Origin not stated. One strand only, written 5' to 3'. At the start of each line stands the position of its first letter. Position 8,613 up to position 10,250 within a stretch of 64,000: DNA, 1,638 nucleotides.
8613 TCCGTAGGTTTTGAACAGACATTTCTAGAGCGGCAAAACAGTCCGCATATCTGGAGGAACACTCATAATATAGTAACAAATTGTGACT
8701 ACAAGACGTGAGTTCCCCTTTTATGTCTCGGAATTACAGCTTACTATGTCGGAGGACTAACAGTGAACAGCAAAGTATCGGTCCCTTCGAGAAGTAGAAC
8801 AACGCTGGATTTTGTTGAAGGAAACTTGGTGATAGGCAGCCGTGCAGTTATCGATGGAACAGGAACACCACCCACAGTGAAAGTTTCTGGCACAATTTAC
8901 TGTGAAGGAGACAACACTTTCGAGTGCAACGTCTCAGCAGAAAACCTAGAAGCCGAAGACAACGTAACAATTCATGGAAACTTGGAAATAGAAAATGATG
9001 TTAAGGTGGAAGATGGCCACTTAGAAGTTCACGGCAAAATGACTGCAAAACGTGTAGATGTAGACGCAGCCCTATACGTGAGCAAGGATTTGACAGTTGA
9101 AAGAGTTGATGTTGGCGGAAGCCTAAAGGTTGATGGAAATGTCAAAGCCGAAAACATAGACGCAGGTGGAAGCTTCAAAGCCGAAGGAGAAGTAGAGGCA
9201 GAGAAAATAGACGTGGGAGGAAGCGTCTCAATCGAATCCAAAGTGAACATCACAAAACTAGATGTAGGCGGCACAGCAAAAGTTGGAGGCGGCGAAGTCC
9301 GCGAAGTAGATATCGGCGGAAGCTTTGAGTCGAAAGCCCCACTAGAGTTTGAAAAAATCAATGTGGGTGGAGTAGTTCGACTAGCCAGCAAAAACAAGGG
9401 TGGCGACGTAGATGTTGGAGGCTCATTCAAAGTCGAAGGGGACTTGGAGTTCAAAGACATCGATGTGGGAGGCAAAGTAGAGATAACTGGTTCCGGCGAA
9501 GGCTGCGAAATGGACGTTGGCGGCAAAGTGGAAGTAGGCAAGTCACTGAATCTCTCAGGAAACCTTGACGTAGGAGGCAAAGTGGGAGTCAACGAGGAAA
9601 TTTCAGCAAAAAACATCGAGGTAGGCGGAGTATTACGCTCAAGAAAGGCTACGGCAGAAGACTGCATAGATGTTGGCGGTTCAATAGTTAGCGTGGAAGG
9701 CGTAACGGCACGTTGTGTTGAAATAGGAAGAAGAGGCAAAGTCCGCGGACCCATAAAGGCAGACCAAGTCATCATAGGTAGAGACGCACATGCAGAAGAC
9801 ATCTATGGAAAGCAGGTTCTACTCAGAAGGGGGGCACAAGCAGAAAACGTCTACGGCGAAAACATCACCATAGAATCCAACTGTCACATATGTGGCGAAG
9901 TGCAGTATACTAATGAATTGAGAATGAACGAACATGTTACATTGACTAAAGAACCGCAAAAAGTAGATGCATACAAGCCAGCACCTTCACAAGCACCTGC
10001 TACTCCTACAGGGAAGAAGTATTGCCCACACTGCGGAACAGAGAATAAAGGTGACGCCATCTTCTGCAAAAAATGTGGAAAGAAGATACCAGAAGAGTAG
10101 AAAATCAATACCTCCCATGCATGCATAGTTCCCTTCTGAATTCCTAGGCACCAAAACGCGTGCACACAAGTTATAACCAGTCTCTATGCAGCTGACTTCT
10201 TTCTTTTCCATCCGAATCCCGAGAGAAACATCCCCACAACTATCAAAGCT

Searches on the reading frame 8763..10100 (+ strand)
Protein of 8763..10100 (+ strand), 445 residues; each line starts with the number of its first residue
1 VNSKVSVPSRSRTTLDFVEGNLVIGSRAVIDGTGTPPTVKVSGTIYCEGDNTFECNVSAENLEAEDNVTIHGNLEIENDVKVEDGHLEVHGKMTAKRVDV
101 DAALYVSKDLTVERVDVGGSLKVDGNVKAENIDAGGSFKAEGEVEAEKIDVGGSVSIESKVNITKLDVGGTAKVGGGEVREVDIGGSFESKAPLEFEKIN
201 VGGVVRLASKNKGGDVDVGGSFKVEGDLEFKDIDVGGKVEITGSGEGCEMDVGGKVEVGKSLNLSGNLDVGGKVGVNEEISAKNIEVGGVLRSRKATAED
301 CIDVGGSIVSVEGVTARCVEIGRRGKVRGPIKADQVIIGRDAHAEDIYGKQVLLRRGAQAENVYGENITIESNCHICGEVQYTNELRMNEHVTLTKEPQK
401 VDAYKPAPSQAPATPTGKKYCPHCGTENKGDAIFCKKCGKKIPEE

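Call 3: search_protein_families(library=pfam, proteins=[window:8763-10100:+], max_evalue=0.1)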
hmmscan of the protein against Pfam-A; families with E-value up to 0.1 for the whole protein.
window:8763-10100:+ (445 aa): 10 families
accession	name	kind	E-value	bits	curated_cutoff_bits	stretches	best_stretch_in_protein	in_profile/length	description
PF04519.19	Bactofilin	-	3.9e-11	43.5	27.9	2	66-161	5-97/98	Polymer-forming cytoskeletal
PF13240.11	Zn_Ribbon_1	-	1.2e-06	28.6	25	1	420-441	1-22/23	zinc-ribbon domain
PF13248.11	Zn_ribbon_3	-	2.7e-06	27.1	27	1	418-442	2-26/26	zinc-ribbon domain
PF24463.1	DUF7577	-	8.9e-06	25.7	28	1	420-441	4-25/27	Domain of unknown function (DUF7577)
PF12773.13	DZR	-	0.00016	22.2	27.3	1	421-443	1-23/45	Double zinc ribbon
PF20841.2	NtrZ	-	0.016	16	27.7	0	251-282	25-55/78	NtrZ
PF24460.1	DUF7575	-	0.029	14.2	28.5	1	419-442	4-27/28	Domain of unknown function (DUF7575)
PF19535.4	DUF6060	-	0.038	14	26.5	0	35-66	23-53/171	Family of unknown function (DUF6060)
PF14952.11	zf-tcix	-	0.061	13.3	31.2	0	413-436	5-28/42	Putative treble-clef, zinc-finger, Zn-binding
PF18912.6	DZR_2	-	0.064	13.5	27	0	420-442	9-31/56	Double zinc ribbon domain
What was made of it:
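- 8763..10100 (+): g4: bactofilin-domain beta-helix protein (445 aa) with a C-terminal zinc ribbon. It is the constant neighbour of the wHTH gene and the likely regulated output. Pfam Bactofilin 43.5 bits (cut-off 27.9) and Zn_Ribbon_1 (call 3).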

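Call 4: search_protein_families(library=ncbifam, proteins=[window:8763-10100:+], max_evalue=0.1)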
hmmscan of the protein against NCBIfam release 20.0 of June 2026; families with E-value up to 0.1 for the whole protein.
window:8763-10100:+ (445 aa): 7 families
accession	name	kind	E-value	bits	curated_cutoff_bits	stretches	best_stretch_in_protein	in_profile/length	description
TIGR04215.1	choice_anch_A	domain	0.017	14.9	29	0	103-188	4-89/255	choice-of-anchor A family protein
NF049953.1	ribbon_DG_selen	exception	0.039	13.9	130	1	418-440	5-27/172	zinc ribbon-containing (seleno)protein DG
TIGR04016.1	WcaB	equivalog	0.042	13.4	194.65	1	22-87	61-124/146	colanic acid biosynthesis acetyltransferase WcaB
NF040849.1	tRNAmod_TiaS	equivalog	0.044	12.3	600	1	418-444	353-381/422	tRNA(Ile2) 2-agmatinylcytidine synthetase TiaS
NF007564.0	PRK10191.1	equivalog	0.045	13.2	196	1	23-87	78-140/162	colanic acid biosynthesis acetyltransferase WcaB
NF041619.1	T2SS_N_SYNERG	exception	0.053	13.4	140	0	79-129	98-149/194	type II secretion system protein GspN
NF003161.0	PRK04136.1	equivalog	0.092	12.3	54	0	418-441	14-37/49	50S ribosomal protein L40e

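Call 46: search_solved_structures(query=window:8763-10097:+, max_evalue=1)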
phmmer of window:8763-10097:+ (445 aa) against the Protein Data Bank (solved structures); distinct sequences matched with E-value up to 1: 1.
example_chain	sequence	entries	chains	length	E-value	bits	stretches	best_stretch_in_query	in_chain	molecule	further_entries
2n3d_A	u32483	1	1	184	0.051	15.9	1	95-181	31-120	Bactofilin A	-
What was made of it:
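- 8763..10100 (+): Weak match to BacA 2n3d (call 46).
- On Bactofilin (PF04519), for g4: The match to BacA 2n3d is only weak (E=0.05, call 46).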

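Call 47: search_protein_families(library=padloc, proteins=[window:8763-10100:+], max_evalue=0.01)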
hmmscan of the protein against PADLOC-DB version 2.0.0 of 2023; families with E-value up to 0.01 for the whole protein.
window:8763-10100:+ (445 aa): 0 families

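Call 79: find_related_loci(query=window:8763-10097:+, collection=metagenome_contigs, flank=6000)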
Query window:8763-10097:+ (445 aa) in metagenome_contigs; peptide patterns used: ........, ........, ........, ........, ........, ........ (x = any residue, [..] = any of these).
434 stretches matched a pattern; 132 encode a relative of the query (tblastn E <= 1e-3); the best 80 are kept; 80 distinct loci.
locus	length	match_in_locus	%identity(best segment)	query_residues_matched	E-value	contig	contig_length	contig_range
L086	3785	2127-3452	88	1-442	0e+0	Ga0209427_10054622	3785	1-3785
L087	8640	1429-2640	93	1-404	0e+0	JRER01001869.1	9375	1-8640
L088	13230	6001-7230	91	1-404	0e+0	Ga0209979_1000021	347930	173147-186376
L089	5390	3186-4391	83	1-402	0e+0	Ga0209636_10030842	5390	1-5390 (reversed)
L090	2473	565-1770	83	1-402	0e+0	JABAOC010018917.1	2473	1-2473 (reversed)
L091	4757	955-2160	84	1-402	0e+0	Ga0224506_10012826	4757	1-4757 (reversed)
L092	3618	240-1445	83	1-402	0e+0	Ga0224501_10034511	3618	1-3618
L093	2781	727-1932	81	1-402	0e+0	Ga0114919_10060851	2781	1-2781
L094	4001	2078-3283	81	1-402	0e+0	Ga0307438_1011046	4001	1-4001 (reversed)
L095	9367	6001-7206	81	1-402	0e+0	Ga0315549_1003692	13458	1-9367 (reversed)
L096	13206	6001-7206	81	1-402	0e+0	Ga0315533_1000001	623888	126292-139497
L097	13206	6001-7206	81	1-402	0e+0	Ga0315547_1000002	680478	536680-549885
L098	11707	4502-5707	81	1-402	0e+0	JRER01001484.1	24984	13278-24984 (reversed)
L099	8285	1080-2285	81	1-402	0e+0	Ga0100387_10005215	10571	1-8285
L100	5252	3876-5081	80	1-402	0e+0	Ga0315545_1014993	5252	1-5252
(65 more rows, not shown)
